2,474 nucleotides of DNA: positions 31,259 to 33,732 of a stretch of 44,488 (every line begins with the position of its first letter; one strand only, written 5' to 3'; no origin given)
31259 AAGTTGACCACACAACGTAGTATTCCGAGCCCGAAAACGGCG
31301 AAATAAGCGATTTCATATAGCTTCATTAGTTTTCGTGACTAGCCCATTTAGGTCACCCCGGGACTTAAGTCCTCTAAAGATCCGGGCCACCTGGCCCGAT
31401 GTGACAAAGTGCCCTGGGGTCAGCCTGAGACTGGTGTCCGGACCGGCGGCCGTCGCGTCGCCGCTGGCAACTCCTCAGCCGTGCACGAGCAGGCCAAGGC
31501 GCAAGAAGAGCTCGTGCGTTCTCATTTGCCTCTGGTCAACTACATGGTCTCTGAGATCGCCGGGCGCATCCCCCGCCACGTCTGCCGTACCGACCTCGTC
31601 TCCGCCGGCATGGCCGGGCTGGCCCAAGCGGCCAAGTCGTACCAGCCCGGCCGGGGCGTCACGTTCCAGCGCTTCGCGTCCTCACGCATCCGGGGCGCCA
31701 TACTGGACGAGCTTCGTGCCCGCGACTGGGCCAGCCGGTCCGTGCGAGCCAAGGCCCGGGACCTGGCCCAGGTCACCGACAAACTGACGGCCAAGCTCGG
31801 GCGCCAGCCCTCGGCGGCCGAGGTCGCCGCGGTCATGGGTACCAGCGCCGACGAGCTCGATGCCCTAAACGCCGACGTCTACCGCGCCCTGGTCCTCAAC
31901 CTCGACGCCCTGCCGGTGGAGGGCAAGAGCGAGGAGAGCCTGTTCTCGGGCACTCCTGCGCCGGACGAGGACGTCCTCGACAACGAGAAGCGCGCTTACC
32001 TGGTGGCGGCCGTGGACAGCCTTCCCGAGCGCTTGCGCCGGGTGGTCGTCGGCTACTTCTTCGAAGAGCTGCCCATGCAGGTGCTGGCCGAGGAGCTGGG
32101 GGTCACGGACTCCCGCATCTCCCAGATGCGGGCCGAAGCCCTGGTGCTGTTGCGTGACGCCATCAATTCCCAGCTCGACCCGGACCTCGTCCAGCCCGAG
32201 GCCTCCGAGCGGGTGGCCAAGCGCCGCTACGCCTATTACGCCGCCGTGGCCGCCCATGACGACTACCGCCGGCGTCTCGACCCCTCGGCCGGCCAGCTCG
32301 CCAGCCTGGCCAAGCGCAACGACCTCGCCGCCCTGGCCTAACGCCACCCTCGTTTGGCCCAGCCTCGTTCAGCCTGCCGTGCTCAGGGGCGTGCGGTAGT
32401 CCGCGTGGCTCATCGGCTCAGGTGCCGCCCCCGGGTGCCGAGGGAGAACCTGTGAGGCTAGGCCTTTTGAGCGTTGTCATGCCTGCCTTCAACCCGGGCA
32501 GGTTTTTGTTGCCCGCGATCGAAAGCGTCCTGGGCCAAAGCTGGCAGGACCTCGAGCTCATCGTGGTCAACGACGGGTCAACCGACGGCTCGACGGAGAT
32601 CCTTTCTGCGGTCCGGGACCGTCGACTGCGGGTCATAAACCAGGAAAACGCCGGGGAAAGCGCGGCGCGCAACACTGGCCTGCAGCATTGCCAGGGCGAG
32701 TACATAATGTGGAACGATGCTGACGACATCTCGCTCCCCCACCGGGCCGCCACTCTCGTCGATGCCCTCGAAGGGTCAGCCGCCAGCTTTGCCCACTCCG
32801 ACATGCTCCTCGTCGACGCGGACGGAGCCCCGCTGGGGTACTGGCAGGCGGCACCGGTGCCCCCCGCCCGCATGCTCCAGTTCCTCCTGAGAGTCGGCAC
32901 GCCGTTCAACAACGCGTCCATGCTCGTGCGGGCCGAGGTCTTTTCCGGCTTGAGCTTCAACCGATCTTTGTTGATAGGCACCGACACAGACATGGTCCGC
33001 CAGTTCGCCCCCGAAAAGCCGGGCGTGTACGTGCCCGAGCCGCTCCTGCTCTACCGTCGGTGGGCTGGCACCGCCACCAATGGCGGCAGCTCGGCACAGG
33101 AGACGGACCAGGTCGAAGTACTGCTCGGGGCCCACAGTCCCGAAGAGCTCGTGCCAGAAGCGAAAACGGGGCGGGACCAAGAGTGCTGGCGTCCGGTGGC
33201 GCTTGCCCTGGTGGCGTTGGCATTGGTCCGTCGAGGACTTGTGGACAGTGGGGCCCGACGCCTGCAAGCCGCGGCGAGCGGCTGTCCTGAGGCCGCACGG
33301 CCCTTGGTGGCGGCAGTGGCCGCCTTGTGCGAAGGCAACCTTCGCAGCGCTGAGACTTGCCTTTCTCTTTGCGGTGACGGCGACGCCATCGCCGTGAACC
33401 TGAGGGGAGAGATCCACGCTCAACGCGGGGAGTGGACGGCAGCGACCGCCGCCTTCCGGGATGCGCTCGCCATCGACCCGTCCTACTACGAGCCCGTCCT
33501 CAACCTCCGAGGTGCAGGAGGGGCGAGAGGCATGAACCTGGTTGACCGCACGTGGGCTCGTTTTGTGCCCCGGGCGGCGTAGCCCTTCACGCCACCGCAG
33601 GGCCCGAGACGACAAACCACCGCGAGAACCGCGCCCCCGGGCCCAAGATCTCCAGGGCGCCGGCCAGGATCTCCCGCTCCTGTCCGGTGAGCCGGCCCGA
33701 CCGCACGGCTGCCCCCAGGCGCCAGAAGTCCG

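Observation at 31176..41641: Recurring sigma-28-type promoter motif with fixed geometry at seven flagellar-locus transcription units, five apparently leaderless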

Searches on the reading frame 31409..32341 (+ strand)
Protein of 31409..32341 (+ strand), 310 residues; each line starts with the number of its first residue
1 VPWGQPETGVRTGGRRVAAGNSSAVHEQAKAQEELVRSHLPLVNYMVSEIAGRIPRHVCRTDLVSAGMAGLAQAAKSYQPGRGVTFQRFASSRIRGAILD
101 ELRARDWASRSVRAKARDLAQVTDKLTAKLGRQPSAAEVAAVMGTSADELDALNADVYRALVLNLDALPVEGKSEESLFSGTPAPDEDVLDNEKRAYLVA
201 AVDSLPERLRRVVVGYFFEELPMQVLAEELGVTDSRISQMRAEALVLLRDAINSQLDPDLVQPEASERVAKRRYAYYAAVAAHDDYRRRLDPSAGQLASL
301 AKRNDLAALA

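Call 5: search_protein_families(library=pfam, proteins=[window:31409-32341:+])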
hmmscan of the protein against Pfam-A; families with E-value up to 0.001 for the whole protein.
window:31409-32341:+ (310 aa): 4 families
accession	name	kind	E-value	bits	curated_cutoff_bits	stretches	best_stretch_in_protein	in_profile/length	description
PF04542.20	Sigma70_r2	-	2.5e-11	43.6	24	1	35-107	1-70/71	Sigma-70 region 2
PF04545.22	Sigma70_r4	-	2.7e-10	40.1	24.1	1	201-249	1-49/50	Sigma-70, region 4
PF04539.22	Sigma70_r3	-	7.4e-08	32.8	25.3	1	116-174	3-62/78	Sigma-70 region 3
PF08281.18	Sigma70_r4_2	-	2.4e-06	27.5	25.7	1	197-245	3-51/54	Sigma-70, region 4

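Call 11: find_related_loci(query=window:31409-32341:+, collection=genome_contigs, flank=10000)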
Query window:31409-32341:+ (310 aa) in genome_contigs; peptide patterns used: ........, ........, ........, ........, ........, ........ (x = any residue, [..] = any of these).
167 stretches matched a pattern; 36 encode a relative of the query (tblastn E <= 1e-3); 36 distinct loci.
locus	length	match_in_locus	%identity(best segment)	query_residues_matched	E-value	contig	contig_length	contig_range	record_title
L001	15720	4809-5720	94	1-305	2e-180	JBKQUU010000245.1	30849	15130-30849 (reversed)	MAG: Acidimicrobiales bacterium isolate SEr2D2E2F__bin_181 SEr2D2E2F_000000233962, whole genome shotgun sequence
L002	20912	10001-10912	89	1-305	1e-171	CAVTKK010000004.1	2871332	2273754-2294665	MAG: uncultured Acidimicrobiaceae bacterium isolate MFD05512.bin.2.189 genome assembly, contig: contig_9020, whole genom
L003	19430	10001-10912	88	1-305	2e-169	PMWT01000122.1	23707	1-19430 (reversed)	MAG: Acidimicrobiaceae bacterium isolate bog_536 73.20110700_S3M.29_contig_4454, whole genome shotgun sequence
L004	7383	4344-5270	83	1-310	8e-162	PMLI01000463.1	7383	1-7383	MAG: Acidimicrobiaceae bacterium isolate fen_671 73.20120600_E1D.138_contig_91737, whole genome shotgun sequence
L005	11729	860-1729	76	20-309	4e-146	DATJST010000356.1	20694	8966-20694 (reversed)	MAG TPA_asm: Acidimicrobiales bacterium isolate SMAG_U15000 k141_3138463, whole genome shotgun sequence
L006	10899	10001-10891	73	13-310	2e-145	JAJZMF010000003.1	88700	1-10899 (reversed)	MAG: Actinomycetes bacterium isolate MAS3.bin16 NODE_344_length_88700_cov_5.683052, whole genome shotgun sequence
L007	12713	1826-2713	75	16-300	7e-145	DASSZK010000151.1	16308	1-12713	MAG TPA_asm: Acidimicrobiales bacterium isolate SMAG_U707 k141_1011739, whole genome shotgun sequence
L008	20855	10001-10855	76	27-310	2e-144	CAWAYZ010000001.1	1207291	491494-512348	MAG: uncultured Acidimicrobiaceae bacterium isolate MFD05512.bin.2.165 genome assembly, contig: contig_10424, whole geno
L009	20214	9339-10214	74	12-303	1e-142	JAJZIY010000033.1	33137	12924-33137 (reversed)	MAG: Actinomycetes bacterium isolate LSA5.bin104 NODE_1755_length_33137_cov_5.165192, whole genome shotgun sequence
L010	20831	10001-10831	75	27-303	6e-140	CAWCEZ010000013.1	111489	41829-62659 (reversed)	MAG: uncultured Acidimicrobiaceae bacterium isolate MFD09495.bin.2.2 genome assembly, contig: contig_9934, whole genome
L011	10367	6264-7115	78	26-310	6e-138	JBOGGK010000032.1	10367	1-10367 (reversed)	MAG: Acidimicrobiales bacterium isolate TC-S_metabat2.bin.17 k127_4333417, whole genome shotgun sequence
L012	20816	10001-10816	76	39-310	2e-131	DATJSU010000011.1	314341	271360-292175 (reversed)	MAG TPA_asm: Acidimicrobiales bacterium isolate SMAG_U15001 k141_26962, whole genome shotgun sequence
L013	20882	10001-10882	71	18-310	2e-129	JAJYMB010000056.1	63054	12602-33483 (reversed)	MAG: Actinomycetes bacterium isolate DBS2-4.bin103 NODE_665_length_63054_cov_7.30813, whole genome shotgun sequence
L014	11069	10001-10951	66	2-310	8e-126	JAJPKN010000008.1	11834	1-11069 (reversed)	MAG: Actinomycetota bacterium isolate Centralia_MAG_82 k107_20452379, whole genome shotgun sequence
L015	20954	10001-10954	67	1-310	1e-123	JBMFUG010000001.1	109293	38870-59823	MAG: Acidimicrobiales bacterium isolate KM4347-33 NODE_1_length_109293_cov_4.230241, whole genome shotgun sequence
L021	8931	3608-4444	59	21-289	2e-98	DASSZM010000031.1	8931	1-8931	MAG TPA_asm: Acidimicrobiales bacterium isolate SMAG_U709 k141_257073, whole genome shotgun sequence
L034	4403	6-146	94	264-310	4e-14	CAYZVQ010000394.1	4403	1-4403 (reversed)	MAG TPA_asm: uncultured Acidimicrobiaceae bacterium isolate binchicken_co3_585 genome assembly, contig: NODE_66014_lengt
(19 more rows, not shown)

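Call 28: search_protein_families(library=pfam, proteins=[L001:5815-6747:+, L002:11027-13486:-, L003:15747-17582:+, L007:4418-5344:+, L007:6281-7429:+, L010:10951-11997:+, L012:11765-14716:+, L015:11678-14020:+, L034:1160-2338:-, L021:2263-2712:-], max_evalue=0.0001)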
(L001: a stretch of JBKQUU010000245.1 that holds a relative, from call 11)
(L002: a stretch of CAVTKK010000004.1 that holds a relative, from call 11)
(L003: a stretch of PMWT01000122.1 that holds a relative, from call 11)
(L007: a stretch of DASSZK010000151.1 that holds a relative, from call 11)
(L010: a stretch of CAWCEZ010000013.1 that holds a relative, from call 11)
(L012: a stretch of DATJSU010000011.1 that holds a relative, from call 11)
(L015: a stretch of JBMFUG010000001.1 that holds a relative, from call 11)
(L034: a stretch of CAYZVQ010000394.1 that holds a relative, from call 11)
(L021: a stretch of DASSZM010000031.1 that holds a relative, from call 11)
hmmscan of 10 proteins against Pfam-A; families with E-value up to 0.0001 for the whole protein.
L001:5815-6747:+ (310 aa): 0 families

L002:11027-13486:- (819 aa): 5 families
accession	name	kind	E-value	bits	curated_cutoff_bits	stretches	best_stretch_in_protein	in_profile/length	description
PF13692.12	Glyco_trans_1_4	-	1.3e-30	107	27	2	560-693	2-127/142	Glycosyl transferases group 1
PF20706.3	GT4-conflict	-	2e-27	96.6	26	2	530-757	171-384/385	Family 4 Glycosyltransferase in conflict systems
PF00534.26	Glycos_transf_1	-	1.3e-26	93.6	26.4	2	558-693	14-143/172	Glycosyl transferases group 1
PF13524.12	Glyco_trans_1_2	-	3.7e-16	59.8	25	2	631-757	34-141/144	Glycosyl transferase-like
PF13439.12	Glyco_transf_4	-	6.8e-08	33.2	28.5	0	490-543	115-169/170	Glycosyltransferase Family 4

L003:15747-17582:+ (611 aa): 1 family
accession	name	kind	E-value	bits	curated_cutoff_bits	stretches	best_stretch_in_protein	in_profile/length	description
PF05212.18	DUF707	-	4.5e-09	36.4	24.1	1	82-210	110-261/299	Protein of unknown function (DUF707)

L007:4418-5344:+ (308 aa): 0 families

L007:6281-7429:+ (382 aa): 1 family
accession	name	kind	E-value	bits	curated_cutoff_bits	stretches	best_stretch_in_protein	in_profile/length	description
PF04724.18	Glyco_transf_17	-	6.7e-26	91.6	26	1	143-336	81-275/348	Glycosyltransferase family 17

L010:10951-11997:+ (348 aa): 0 families

L012:11765-14716:+ (983 aa): 7 families
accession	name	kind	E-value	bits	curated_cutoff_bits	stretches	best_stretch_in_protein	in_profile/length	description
PF13692.12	Glyco_trans_1_4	-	1.1e-17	65.1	27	1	169-298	3-125/142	Glycosyl transferases group 1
PF00535.33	Glycos_transf_2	-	2.1e-17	64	23.3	1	415-498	1-92/168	Glycosyl transferase family 2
PF00534.26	Glycos_transf_1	-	5.2e-16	59.1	26.4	1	166-291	14-133/172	Glycosyl transferases group 1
PF20706.3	GT4-conflict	-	2.1e-10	40.6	26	1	164-362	194-382/385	Family 4 Glycosyltransferase in conflict systems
PF13704.12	Glyco_tranf_2_4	-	1.3e-07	32.4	27.5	1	421-507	1-96/98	Glycosyl transferase family 2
PF13439.12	Glyco_transf_4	-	2.2e-05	25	28.5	1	70-151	91-169/170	Glycosyltransferase Family 4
PF07719.23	TPR_2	-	4e-05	23.9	27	0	620-643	6-29/34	Tetratricopeptide repeat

L015:11678-14020:+ (780 aa): 12 families
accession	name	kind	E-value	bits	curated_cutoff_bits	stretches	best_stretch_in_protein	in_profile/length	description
PF13489.12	Methyltransf_23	-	1.3e-19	71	27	1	573-725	7-160/164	Methyltransferase domain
PF13649.12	Methyltransf_25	-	2.5e-17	63.8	27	1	592-682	1-97/97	Methyltransferase domain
PF08241.18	Methyltransf_11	-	3.3e-16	60.1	21.2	1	593-685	1-94/95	Methyltransferase domain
PF08242.18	Methyltransf_12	-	1.9e-13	51.4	30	1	593-684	1-98/98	Methyltransferase domain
PF07021.18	MetW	-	3e-11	43.7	21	1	586-662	11-88/193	Methionine biosynthesis protein MetW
PF13847.12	Methyltransf_31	-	2.4e-10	40.7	27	1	588-693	3-121/145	Methyltransferase domain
PF13692.12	Glyco_trans_1_4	-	4.4e-09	37.2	27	1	266-331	61-125/142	Glycosyl transferases group 1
PF00534.26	Glycos_transf_1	-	5e-08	33.1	26.4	1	270-324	79-133/172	Glycosyl transferases group 1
PF02353.26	CMAS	-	9.9e-08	32.1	27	1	589-691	63-169/273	Mycolic acid cyclopropane synthetase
PF13524.12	Glyco_trans_1_2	-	5e-06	27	25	0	270-395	33-139/144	Glycosyl transferase-like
PF20706.3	GT4-conflict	-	1.1e-05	25.1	26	1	213-396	219-383/385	Family 4 Glycosyltransferase in conflict systems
PF05175.20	MTS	-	3.8e-05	23.8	23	1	576-686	20-138/170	Methyltransferase small domain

L034:1160-2338:- (392 aa): 3 families
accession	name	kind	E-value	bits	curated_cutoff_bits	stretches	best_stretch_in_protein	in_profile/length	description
PF03275.19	GLF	-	3.6e-68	229.7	26.3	1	164-364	2-203/203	UDP-galactopyranose mutase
PF13450.12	NAD_binding_8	-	3.5e-17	62.9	21.9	1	18-85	1-67/68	NAD(P)-binding Rossmann-like domain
PF01266.30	DAO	-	2.3e-06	27.8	27.9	1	15-190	1-130/353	FAD dependent oxidoreductase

L021:2263-2712:- (149 aa): 1 family
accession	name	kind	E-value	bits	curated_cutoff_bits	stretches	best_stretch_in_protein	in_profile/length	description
PF05130.17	FlgN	-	4.6e-06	27.6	30.5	1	9-124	3-114/147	FlgN protein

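Call 52: search_protein_families(library=ncbifam, proteins=[window:31409-32341:+, L001:5815-6747:+], max_evalue=0.001)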
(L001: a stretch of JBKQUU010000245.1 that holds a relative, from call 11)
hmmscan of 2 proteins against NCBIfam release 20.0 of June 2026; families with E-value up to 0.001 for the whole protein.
window:31409-32341:+ (310 aa): 52 families (the best 25 are shown)
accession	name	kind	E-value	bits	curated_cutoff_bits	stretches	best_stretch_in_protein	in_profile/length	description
TIGR02479.1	FliA_WhiG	subfamily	7.3e-55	186.1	189.6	1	35-251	1-222/224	FliA/WhiG family RNA polymerase sigma factor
NF005413.0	PRK06986.1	subfamily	2.8e-50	171.4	201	1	26-254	9-238/241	RNA polymerase sigma factor FliA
NF004935.0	PRK06288.1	equivalog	7.8e-49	166.7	343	1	27-252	30-262/270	RNA polymerase sigma factor WhiG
NF005809.0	PRK07670.1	equivalog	2.1e-46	158.5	326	1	27-255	20-253/255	FliA/WhiG family RNA polymerase sigma factor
NF004572.0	PRK05911.1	equivalog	3.3e-34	118.4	378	1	30-254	23-255/257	RNA polymerase sigma factor sigma-28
TIGR02937.1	sigma70-ECF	superfamily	2e-27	95.8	42.9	1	31-250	2-163/165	sigma-70 family RNA polymerase sigma factor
TIGR02980.1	SigBFG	subfamily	5e-27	95.1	234.35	1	29-252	2-226/227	SigB/SigF/SigG family RNA polymerase sigma factor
NF009091.0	PRK12427.1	equivalog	7.8e-24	84.6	339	1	30-244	15-223/233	FliA/WhiG family RNA polymerase sigma factor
NF005514.0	PRK07122.1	subfamily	7.6e-22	77.7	372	1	24-252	34-263/264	RNA polymerase sigma factor SigF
NF005644.0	PRK07408.1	subfamily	2.4e-19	70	261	1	30-251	27-252/258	RNA polymerase sigma factor SigF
TIGR02941.1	Sigma_B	equivalog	4.6e-17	62.3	315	1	28-253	27-254/255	RNA polymerase sigma factor SigB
TIGR02394.1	rpoS_proteo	equivalog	6.1e-15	55.5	378.7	1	25-254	41-276/285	RNA polymerase sigma factor RpoS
TIGR02885.1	spore_sigF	equivalog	2.6e-14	53.6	321.45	1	26-250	7-229/231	RNA polymerase sporulation sigma factor SigF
TIGR02997.1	Sig70-cyanoRpoD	subfamily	9.4e-14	51.4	384.5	1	23-249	67-298/298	RNA polymerase sigma factor, RpoD/SigA family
NF004052.0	PRK05572.1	subfamily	1.2e-13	51.2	311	1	27-253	29-251/252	SigF/SigG family RNA polymerase sporulation sigma factor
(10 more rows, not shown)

L001:5815-6747:+ (310 aa): 0 families

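Call 64: search_solved_structures(query=window:31409-32341:+, max_evalue=1e-10)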
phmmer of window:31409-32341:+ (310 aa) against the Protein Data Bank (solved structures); distinct sequences matched with E-value up to 1e-10: 8.
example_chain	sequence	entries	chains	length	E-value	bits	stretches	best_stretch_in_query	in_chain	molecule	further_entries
6pfv_A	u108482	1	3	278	1.2e-38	136.7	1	30-250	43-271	RNA polymerase sigma factor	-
9wsf_A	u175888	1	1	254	1.9e-37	132.8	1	28-250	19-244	RNA polymerase sigma factor FliA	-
6pfj_A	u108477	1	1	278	2.4e-37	132.5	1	30-250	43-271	RNA polymerase sigma factor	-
9wsm_F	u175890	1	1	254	2.4e-37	132.4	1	28-250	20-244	RNA polymerase sigma factor FliA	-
1rp3_A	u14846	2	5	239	4e-32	115.3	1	31-254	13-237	RNA polymerase sigma factor SIGMA-28 (FliA) | RNA polymerase sigma factor FliA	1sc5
6pmi_F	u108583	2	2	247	7e-32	114.5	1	32-255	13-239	RNA polymerase sigma factor FliA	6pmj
7lq4_A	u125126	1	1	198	6e-19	72.1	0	32-115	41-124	WhiG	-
8x6g_H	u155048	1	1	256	1.6e-12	51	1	28-252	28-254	RNA polymerase sigma factor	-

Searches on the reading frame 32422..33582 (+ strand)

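Call 5: search_protein_families(library=pfam, proteins=[window:32422-33582:+])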
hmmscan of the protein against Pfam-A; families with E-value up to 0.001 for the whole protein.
window:32422-33582:+ (386 aa): 6 families
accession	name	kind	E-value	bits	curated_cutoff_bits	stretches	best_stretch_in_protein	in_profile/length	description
PF00535.33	Glycos_transf_2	-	1.5e-29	103.5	23.3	1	17-122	1-109/168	Glycosyl transferase family 2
PF10111.15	Glyco_tranf_2_2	-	9.7e-10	38.8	27.3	1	38-104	21-94/276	Glycosyltransferase like family 2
PF13641.12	Glyco_tranf_2_3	-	6.9e-09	36.5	27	1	16-191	3-190/230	Glycosyltransferase like family 2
PF13428.12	TPR_14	-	0.00017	22.4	23.5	0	327-359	6-38/44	Tetratricopeptide repeat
PF07719.23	TPR_2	-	0.00038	20.8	27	0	324-354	3-33/34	Tetratricopeptide repeat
PF13704.12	Glyco_tranf_2_4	-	0.00051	20.9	27.5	1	45-103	21-83/98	Glycosyl transferase family 2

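Call 52: search_protein_families(library=ncbifam, proteins=[window:32452-33582:+], max_evalue=0.001)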
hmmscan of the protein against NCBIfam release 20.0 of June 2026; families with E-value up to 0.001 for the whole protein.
window:32452-33582:+ (376 aa): 20 families
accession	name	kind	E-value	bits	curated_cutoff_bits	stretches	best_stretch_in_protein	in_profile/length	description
NF007482.0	PRK10073.1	equivalog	2.4e-26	92.5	423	1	5-104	7-108/334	glycosyltransferase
NF047683.1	TeichurnBiosyTuaG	equivalog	6.1e-22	78.5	400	1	5-135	7-140/252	teichuronic acid biosynthesis protein TuaG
NF053739.1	GlytfEpsEBac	equivalog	3.1e-19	69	450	1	6-172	3-169/265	glycosyltransferase EpsE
NF041875.1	EPS_EpsD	equivalog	1e-16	61.3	370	1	6-94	1-92/325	exopolysaccharide biosynthesis glycosyltransferase EpsD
TIGR03937.1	PgaC_IcaA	equivalog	1.1e-15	57.5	422.3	1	5-107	46-151/407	poly-beta-1,6-N-acetyl-D-glucosamine synthase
NF050050.1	ProtGlycPglI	equivalog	4.5e-15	55.8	500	1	5-107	3-109/306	GalNAc(5)-diNAcBac-PP-undecaprenol beta-1,3-glucosyltransferase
NF007453.0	PRK10018.1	equivalog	1.6e-12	47.7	382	1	5-103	7-108/280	colanic acid biosynthesis glycosyltransferase WcaA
TIGR04017.1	WcaA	equivalog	5.2e-12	46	495.75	1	5-103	6-107/279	colanic acid biosynthesis glycosyltransferase WcaA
NF041394.1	GtaseAglG_Halo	equivalog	1.2e-10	41.2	440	1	8-112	5-113/304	glucosyl-dolichyl phosphate glucuronosyltransferase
TIGR03965.1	mycofact_glyco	equivalog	7e-10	38.4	280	1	7-97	77-170/467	mycofactocin biosynthesis glycosyltransferase MftF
TIGR04283.1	glyco_like_mftF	equivalog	2.3e-08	33.9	182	1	6-199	1-183/221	TIGR04283 family arsenosugar biosynthesis glycosyltransferase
NF038299.1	EPS_HpsN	equivalog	1.4e-06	27.5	425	1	6-97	3-96/317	hormogonium polysaccharide biosynthesis glycosyltransferase HpsN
NF007986.1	PRK10714.1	equivalog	6.1e-06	25.5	529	1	6-105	8-114/316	undecaprenyl-phosphate 4-deoxy-4-formamido-L-arabinose transferase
TIGR03469.1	HpnB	hypoth_equivalog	9e-06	24.9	379.25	1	7-113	47-167/386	hopene-associated glycosyltransferase HpnB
TIGR03111.1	glyc2_xrt_Gpos1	hypoth_equivalog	1e-05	24.6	363.95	1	6-109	51-159/439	TIGR03111 family XrtG-associated glycosyltransferase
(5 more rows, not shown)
